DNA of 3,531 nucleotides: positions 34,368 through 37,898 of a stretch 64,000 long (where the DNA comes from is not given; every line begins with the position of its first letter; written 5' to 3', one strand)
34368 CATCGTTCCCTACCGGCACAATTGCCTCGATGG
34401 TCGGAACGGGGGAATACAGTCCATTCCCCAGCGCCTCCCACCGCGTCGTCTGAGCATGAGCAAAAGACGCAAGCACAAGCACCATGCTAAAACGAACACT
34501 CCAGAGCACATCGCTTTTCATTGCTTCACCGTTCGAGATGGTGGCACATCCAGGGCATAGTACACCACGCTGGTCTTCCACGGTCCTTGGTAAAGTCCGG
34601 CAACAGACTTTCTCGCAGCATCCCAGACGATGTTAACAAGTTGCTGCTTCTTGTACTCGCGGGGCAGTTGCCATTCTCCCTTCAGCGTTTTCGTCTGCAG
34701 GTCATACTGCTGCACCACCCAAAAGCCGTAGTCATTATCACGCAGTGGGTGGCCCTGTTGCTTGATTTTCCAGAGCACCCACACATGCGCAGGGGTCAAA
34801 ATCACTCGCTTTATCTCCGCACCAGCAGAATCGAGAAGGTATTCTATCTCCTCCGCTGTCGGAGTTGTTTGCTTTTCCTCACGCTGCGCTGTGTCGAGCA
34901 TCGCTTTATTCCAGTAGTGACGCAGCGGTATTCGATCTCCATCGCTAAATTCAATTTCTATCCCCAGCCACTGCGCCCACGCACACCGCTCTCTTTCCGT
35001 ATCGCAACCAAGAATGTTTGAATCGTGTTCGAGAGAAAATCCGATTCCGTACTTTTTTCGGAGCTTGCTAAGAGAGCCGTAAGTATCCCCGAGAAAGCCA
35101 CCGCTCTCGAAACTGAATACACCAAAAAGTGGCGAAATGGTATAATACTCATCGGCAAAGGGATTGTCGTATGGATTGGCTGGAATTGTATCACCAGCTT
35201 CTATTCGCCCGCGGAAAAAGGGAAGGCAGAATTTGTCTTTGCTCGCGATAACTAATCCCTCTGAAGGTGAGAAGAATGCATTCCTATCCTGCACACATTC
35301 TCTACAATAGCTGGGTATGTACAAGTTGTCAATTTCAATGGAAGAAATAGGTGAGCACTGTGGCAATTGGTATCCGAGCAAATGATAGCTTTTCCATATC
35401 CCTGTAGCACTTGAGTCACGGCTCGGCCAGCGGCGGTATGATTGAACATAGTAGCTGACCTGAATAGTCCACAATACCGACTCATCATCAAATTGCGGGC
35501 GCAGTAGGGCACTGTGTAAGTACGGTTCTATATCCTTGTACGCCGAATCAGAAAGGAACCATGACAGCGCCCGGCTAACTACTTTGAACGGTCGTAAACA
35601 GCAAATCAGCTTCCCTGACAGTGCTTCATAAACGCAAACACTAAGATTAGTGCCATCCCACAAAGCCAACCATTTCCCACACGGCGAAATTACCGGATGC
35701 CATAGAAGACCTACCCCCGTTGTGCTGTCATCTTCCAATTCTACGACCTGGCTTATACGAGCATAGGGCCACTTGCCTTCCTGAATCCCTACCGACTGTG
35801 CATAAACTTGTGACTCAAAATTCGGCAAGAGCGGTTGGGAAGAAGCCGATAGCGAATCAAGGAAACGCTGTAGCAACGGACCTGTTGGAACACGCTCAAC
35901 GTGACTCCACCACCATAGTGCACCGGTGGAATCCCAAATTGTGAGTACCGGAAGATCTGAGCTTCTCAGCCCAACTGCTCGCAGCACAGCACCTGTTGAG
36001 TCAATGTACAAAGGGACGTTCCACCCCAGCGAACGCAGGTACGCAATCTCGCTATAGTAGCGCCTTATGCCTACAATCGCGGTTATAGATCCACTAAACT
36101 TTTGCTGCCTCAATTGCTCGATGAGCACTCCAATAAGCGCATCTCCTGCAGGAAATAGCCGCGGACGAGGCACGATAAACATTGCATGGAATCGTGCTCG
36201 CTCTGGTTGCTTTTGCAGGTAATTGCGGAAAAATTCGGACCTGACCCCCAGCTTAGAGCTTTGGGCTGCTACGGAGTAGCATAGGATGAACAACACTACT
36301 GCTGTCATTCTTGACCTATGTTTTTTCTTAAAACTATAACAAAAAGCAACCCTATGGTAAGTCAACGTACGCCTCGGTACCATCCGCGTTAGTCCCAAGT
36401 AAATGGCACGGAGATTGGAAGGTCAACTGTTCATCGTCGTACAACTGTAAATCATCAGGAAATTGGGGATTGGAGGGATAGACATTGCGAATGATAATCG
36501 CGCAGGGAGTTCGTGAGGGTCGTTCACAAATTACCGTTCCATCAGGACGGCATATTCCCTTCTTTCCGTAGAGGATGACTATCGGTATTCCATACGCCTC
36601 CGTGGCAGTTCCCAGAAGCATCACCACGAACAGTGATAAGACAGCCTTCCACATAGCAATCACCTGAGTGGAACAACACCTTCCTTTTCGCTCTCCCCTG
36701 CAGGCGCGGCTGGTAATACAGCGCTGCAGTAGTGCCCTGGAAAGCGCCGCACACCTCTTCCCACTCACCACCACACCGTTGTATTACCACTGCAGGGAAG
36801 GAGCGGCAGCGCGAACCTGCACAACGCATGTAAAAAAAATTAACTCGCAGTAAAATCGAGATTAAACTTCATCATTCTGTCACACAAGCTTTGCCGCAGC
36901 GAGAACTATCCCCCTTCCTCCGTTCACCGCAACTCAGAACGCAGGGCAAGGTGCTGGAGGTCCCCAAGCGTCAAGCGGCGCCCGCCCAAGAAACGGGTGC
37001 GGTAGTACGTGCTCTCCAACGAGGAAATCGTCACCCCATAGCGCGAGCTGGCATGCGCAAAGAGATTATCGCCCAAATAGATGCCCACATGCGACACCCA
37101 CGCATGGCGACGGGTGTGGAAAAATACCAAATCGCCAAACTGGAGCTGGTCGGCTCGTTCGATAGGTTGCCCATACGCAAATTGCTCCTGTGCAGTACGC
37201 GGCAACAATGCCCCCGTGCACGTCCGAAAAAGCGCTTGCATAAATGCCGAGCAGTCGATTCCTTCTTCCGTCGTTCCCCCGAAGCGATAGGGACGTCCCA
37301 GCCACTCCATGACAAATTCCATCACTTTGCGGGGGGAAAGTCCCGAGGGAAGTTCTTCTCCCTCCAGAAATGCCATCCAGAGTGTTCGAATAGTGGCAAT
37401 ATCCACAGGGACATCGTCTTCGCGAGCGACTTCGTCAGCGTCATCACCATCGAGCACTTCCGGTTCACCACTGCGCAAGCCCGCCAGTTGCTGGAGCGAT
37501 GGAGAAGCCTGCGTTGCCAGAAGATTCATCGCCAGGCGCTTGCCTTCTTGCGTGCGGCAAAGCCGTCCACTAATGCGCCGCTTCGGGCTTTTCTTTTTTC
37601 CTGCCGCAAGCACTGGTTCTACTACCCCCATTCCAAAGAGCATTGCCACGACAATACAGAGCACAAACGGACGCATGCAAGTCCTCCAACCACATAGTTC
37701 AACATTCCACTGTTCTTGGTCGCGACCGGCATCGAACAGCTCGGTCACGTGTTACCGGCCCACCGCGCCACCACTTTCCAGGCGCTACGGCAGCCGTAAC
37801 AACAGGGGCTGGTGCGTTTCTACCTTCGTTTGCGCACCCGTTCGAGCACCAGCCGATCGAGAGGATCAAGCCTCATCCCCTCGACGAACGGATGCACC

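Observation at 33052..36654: Self-contained secreted cassette: 4-Cys microprotein, redox-dead thioredoxin/propeller protein and T9SS propeller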

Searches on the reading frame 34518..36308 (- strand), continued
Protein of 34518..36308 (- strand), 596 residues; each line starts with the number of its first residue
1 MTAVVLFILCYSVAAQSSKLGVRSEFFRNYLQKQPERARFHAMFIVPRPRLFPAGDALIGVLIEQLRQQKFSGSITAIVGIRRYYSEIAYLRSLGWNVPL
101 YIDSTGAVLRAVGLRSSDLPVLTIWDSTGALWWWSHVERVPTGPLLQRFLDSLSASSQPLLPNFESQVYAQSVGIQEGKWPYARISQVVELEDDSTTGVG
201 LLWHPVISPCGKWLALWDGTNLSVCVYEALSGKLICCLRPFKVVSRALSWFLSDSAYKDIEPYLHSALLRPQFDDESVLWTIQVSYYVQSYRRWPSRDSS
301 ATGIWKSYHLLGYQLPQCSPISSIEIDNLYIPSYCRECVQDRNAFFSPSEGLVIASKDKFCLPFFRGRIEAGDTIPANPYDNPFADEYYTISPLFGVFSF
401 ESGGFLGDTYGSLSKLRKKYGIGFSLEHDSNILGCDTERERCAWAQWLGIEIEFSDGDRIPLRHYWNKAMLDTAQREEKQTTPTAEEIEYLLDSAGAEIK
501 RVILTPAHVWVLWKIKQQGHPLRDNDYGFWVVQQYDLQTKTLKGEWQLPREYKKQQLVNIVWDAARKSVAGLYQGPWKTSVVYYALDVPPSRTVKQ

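Call 80: list_cluster_members(proteins=[P0008, P0009, P0010, P0011, P0013, P0017, P0019, P0021, P0025, P0027])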
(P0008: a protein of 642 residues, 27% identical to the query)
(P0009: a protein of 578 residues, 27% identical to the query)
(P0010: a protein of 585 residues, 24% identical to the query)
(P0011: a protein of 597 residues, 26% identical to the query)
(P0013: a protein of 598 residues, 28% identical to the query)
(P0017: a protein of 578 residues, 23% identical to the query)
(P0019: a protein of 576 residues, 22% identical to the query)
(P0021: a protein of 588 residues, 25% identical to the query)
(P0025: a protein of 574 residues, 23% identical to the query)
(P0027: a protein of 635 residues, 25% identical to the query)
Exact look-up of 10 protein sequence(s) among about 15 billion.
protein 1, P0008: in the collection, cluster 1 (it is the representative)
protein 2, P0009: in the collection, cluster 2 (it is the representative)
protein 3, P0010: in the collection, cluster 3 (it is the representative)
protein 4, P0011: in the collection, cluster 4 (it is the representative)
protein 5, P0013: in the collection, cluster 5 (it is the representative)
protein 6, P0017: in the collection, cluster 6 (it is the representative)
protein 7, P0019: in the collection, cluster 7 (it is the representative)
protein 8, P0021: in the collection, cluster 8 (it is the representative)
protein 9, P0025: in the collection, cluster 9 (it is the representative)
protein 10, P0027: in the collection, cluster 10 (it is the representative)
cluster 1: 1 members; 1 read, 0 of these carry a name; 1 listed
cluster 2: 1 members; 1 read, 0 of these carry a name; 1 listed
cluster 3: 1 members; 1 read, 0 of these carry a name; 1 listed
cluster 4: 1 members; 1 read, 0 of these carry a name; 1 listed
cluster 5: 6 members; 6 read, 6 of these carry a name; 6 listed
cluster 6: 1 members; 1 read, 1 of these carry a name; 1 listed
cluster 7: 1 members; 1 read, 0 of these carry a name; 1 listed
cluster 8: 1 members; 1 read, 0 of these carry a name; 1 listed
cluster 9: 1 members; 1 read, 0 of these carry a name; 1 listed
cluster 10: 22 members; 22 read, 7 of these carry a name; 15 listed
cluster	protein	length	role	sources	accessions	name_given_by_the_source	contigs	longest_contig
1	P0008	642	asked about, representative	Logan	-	-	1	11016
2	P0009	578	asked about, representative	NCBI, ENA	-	-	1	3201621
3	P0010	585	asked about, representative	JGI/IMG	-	-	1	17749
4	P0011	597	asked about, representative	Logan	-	-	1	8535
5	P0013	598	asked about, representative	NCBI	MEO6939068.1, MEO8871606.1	MAG: hypothetical protein ABI444_02870 [Candidatus Kapaibacterium sp.]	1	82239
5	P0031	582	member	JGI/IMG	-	hypothetical protein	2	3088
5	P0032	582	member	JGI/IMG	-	hypothetical protein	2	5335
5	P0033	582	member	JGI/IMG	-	hypothetical protein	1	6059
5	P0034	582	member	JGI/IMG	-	hypothetical protein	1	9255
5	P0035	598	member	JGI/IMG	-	hypothetical protein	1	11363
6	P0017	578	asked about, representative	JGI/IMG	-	hypothetical protein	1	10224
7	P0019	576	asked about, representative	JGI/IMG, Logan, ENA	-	-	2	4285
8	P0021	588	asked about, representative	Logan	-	-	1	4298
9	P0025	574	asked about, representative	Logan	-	-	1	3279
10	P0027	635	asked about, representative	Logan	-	-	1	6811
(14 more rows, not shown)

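Call 82: search_protein_families(library=padloc, proteins=[window:34518-36308:-], max_evalue=0.1)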
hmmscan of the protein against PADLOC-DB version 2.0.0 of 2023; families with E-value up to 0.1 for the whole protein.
window:34518-36308:- (596 aa): 0 families

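Call 83: search_protein_families(library=phrogs, proteins=[window:34518-36308:-], max_evalue=0.1)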
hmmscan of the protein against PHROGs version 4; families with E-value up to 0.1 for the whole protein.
window:34518-36308:- (596 aa): 0 families

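Call 86: search_protein_families(library=ncbifam, proteins=[L008:9814-11283:+, L019:9715-11169:+, L018:3634-5103:+, L020:604-2052:+, L017:2596-3480:+, L014:7785-9050:+, L021:3337-4413:+, L012:6041-6829:+, L012:6844-7584:+], max_evalue=0.01)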
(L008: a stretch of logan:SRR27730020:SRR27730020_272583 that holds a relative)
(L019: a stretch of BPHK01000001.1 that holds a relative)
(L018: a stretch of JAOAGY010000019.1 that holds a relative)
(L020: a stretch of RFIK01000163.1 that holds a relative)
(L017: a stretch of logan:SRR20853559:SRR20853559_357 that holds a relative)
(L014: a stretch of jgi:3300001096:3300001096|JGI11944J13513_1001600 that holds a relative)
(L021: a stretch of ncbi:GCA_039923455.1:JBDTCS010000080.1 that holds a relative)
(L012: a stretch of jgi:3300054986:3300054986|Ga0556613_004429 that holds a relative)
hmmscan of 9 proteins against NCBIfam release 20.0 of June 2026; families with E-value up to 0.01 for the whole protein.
L008:9814-11283:+ (489 aa): 0 families

L019:9715-11169:+ (484 aa): 1 family
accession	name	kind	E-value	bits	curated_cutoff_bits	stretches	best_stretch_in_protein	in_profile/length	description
TIGR04183.1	Por_Secre_tail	domain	0.00063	19.7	23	1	419-481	12-70/72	T9SS type A sorting domain-containing protein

L018:3634-5103:+ (490 aa): 2 families
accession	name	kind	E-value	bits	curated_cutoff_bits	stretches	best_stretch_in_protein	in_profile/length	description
TIGR04183.1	Por_Secre_tail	domain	2.3e-06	27.5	23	1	421-488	8-71/72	T9SS type A sorting domain-containing protein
TIGR03548.1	mutarot_permut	subfamily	5.5e-05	22.4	243.2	0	111-203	130-220/323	cyclically-permuted mutarotase family protein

L020:604-2052:+ (483 aa): 1 family
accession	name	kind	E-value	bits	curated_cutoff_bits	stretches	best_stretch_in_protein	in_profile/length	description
TIGR04183.1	Por_Secre_tail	domain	0.0001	22.2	23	1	418-480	12-70/72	T9SS type A sorting domain-containing protein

L017:2596-3480:+ (294 aa): 1 family
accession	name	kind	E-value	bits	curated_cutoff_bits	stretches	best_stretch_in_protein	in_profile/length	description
TIGR04183.1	Por_Secre_tail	domain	0.0068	16.4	23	0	232-273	15-54/72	T9SS type A sorting domain-containing protein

L014:7785-9050:+ (421 aa): 4 families
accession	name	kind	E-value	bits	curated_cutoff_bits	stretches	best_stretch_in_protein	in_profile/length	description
NF010237.0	PRK13684.1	equivalog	1.1e-23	83.9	326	3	18-149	32-165/334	photosynthesis system II assembly factor Ycf48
NF045728.1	glycosyl_F510_1955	equivalog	3.1e-11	43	175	2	97-256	74-228/246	F510_1955 family glycosylhydrolase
TIGR04183.1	Por_Secre_tail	domain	1.6e-08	34.4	23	1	354-421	11-72/72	T9SS type A sorting domain-containing protein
NF038113.1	T9SSA_dep_M36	equivalog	0.0003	19.1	885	1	333-421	785-869/869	T9SS-dependent M36 family metallopeptidase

L021:3337-4413:+ (358 aa): 2 families
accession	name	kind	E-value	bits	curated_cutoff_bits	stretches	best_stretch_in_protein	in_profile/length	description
TIGR04183.1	Por_Secre_tail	domain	7.5e-08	32.3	23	1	283-356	4-71/72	T9SS type A sorting domain-containing protein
NF038113.1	T9SSA_dep_M36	equivalog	0.0044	15.2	885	1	282-356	797-868/869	T9SS-dependent M36 family metallopeptidase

L012:6041-6829:+ (262 aa): 2 families
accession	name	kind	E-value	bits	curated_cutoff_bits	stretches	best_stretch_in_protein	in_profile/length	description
TIGR04183.1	Por_Secre_tail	domain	3.6e-07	30.1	23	1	185-246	1-58/72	T9SS type A sorting domain-containing protein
NF038113.1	T9SSA_dep_M36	equivalog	5.6e-07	28.1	885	1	174-248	784-857/869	T9SS-dependent M36 family metallopeptidase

L012:6844-7584:+ (246 aa): 0 families

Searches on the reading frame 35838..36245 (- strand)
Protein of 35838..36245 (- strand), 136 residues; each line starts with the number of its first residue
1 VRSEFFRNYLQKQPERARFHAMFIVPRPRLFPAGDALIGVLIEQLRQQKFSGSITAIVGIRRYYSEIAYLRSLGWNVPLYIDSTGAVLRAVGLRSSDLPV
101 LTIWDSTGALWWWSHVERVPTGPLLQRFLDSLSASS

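Call 23: search_protein_families(library=pfam, proteins=[window:35838-36245:-], max_evalue=10)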
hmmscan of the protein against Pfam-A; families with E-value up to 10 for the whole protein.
seq(136 aa): 1 family
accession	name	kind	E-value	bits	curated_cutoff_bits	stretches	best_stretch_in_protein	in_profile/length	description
PF13911.12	AhpC-TSA_2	-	0.073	13.9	27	1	43-110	7-70/114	AhpC/TSA antioxidant enzyme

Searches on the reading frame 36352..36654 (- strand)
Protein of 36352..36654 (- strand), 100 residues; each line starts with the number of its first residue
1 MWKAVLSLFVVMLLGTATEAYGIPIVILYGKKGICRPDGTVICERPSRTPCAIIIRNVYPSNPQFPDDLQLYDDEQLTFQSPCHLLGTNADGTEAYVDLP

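Call 3: search_protein_families(library=pfam, proteins=[window:36352-36654:-], max_evalue=1)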
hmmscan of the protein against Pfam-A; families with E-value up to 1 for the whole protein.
window:36352-36654:- (100 aa): 0 families

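Call 4: search_protein_families(library=ncbifam, proteins=[window:36352-36654:-], max_evalue=1)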
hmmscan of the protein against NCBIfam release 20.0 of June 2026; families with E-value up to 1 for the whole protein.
window:36352-36654:- (100 aa): 0 families

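Call 9: find_homologous_proteins(query=window:36352-36654:-, max_evalue=0.01)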
Query window:36352-36654:- (100 aa): 1 proteins with E <= 0.01 among 4 candidates.
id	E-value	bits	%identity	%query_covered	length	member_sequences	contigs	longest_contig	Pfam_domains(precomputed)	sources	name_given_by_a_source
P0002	8.1e-63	227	100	100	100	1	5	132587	-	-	-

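Call 12: find_encoding_contigs(protein=P0002, flank=10000, max_places=10)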
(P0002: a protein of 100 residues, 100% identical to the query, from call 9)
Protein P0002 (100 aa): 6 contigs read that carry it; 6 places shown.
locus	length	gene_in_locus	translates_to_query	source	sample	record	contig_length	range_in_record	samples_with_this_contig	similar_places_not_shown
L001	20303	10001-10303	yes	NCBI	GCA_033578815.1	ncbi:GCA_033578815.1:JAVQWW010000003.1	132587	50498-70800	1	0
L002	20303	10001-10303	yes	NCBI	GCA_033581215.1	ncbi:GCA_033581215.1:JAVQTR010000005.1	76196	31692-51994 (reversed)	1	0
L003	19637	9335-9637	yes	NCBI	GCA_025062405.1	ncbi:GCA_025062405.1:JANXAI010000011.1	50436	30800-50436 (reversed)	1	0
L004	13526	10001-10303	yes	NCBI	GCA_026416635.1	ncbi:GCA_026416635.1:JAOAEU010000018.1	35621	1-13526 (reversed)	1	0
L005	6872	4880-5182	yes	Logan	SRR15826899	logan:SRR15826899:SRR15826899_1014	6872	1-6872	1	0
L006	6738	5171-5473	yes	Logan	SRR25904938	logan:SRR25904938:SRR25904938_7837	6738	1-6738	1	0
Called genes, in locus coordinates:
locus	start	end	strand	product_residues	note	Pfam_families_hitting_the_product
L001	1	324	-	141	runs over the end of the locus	PF01894:YjbQ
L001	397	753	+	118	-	PF06155:GBBH-like_N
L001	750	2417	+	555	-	PF17391:Urocanase_N, PF01175:Urocanase, PF17392:Urocanase_C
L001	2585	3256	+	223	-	PF04542:Sigma70_r2, PF08281:Sigma70_r4_2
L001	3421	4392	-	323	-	PF00348:polyprenyl_synt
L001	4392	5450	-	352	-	PF01070:FMN_dh, PF00478:IMPDH (faint), PF01645:Glu_synthase (weak)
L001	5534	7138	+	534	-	PF01293:PEPCK_ATP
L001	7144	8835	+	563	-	PF00496:SBP_bac_5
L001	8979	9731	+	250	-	PF00877:NLPC_P60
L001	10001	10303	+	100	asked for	-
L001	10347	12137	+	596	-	-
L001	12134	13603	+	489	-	PF07646:Kelch_2 (faint), PF25210:Kelch_FKB95 (faint), PF24981:Beta-prop_ATRN-LZTR1, PF12768:Rax2 (weak), PF12768:Rax2 (weak), PF24681:Kelch_KLHDC2_KLHL20_DRC7, PF24981:Beta-prop_ATRN-LZTR1 (weak), PF12768:Rax2, +2 more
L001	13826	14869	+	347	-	PF02629:CoA_binding, PF00549:Ligase_CoA, PF13607:Succ_CoA_lig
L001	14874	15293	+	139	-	PF00334:NDK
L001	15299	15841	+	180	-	PF00293:NUDIX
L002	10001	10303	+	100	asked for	-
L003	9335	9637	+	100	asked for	-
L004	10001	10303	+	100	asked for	-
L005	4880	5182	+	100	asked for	-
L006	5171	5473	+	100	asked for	-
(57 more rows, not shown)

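Call 64: search_solved_structures(query=A2, max_evalue=10, show_alignments=2)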
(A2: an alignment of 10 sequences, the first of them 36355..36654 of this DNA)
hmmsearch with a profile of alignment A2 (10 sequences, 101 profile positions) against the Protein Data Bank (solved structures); distinct sequences matched with E-value up to 10: 4.
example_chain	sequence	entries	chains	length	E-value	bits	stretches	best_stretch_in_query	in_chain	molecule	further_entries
8pjw_A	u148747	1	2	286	0.083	16.4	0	58-86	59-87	SAKe6FE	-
5xy3_j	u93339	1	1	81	1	12.9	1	35-76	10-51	Ribosomal protein L37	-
9tsn_A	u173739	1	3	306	1.1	12.8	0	60-91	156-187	Kelch protein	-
9k2s_B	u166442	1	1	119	1.7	12.2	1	1-46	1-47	Beta-2-microglobulin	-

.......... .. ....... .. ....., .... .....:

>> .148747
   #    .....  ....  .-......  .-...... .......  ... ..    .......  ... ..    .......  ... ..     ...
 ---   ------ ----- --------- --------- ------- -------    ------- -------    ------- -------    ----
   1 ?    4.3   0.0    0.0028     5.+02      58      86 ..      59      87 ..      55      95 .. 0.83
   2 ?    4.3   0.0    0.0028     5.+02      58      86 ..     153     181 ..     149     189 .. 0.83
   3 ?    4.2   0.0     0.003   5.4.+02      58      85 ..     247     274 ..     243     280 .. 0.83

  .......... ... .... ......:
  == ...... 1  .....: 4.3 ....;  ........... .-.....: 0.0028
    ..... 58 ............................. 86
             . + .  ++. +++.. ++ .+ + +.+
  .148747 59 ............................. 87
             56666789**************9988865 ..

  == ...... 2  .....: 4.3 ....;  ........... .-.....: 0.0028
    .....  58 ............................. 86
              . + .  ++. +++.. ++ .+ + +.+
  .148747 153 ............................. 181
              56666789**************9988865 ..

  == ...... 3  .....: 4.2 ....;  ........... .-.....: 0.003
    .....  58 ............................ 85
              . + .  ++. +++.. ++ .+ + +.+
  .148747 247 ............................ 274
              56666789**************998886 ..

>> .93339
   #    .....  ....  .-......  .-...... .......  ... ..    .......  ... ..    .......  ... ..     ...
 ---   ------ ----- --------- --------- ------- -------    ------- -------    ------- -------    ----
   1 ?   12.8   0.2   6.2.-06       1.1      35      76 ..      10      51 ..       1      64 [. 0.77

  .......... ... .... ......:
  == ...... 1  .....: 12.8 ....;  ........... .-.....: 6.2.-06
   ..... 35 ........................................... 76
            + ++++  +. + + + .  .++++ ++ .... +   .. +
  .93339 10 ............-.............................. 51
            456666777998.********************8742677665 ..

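Call 65: search_protein_families(library=pfam, alignment_id=A2, max_evalue=1)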
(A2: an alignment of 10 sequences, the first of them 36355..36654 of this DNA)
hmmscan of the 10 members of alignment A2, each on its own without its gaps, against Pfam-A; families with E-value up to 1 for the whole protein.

A. member 1, window:36355-36654:- (100 aa): 0 families

B. families by the number of members that match (of 10 scanned): 3 families
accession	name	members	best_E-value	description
PF23292.1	SAND_ULT1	1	0.23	ULTRAPETALA1 SAND domain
PF12696.13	TraG-D_C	1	0.32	TraM recognition site of TraD and TraG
PF08018.16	Antimicrobial_1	1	0.6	Frog antimicrobial peptide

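Call 82: search_protein_families(library=padloc, proteins=[window:36352-36654:-], max_evalue=0.1)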
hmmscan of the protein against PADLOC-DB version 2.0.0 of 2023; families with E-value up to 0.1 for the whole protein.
window:36352-36654:- (100 aa): 0 families

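Call 83: search_protein_families(library=phrogs, proteins=[window:36352-36654:-], max_evalue=0.1)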
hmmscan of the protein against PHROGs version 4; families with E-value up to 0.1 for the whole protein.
window:36352-36654:- (100 aa): 0 families

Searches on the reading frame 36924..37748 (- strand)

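Call 3: search_protein_families(library=pfam, proteins=[window:36924-37748:-], max_evalue=1)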
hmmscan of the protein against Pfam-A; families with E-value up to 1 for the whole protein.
window:36924-37748:- (274 aa): 2 families
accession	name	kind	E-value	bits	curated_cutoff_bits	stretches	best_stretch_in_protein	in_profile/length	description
PF00877.26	NLPC_P60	-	1.7e-28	99.1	23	1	151-258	1-105/105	NlpC/P60 family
PF05708.18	Peptidase_C92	-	0.02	15.4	27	0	203-245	3-58/166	Permuted papain-like amidase enzyme, YaeF/YiiX, C92 family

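Call 4: search_protein_families(library=ncbifam, proteins=[window:36924-37748:-], max_evalue=1)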
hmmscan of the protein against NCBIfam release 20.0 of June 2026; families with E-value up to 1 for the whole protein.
window:36924-37748:- (274 aa): 9 families
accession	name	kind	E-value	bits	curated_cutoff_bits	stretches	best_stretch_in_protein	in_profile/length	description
NF008096.1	PRK10838.1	equivalog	6.8e-33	114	186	1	141-259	70-185/189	bifunctional murein DD-endopeptidase/murein LD-carboxypeptidase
NF038345.1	wall_hydro_RipC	exception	2.2e-16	60.2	425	1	116-241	246-346/362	peptidoglycan hydrolase RipC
NF040678.1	EntFM_CwpFM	equivalog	2.7e-15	56.4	720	1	142-255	315-426/430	enterotoxin EntFM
NF010495.0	PRK13914.1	equivalog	1.4e-10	40.8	647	1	148-233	375-456/481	invasion associated endopeptidase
NF033742.1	NlpC_p60_RipB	exception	3.9e-07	29.9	335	1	160-244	111-191/206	NlpC/P60 family peptidoglycan endopeptidase RipB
TIGR02219.1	phage_NlpC_fam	hypoth_equivalog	3.3e-06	27.6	81.9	2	199-252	74-126/134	putative phage cell wall peptidase, NlpC/P60 family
NF033743.1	NlpC_inact_RipD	exception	8.4e-06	25.4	215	1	159-244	88-167/181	NlpC/P60 family peptidoglycan-binding protein RipD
NF046048.1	NlpC_P60_DIP1281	equivalog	0.00015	20.7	517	1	161-228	495-557/587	DIP1281 family NlpC/P60 protein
NF008552.0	PRK11479.1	equivalog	0.0026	16.9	279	1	216-247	89-119/274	YaeF family permuted papain-like enzyme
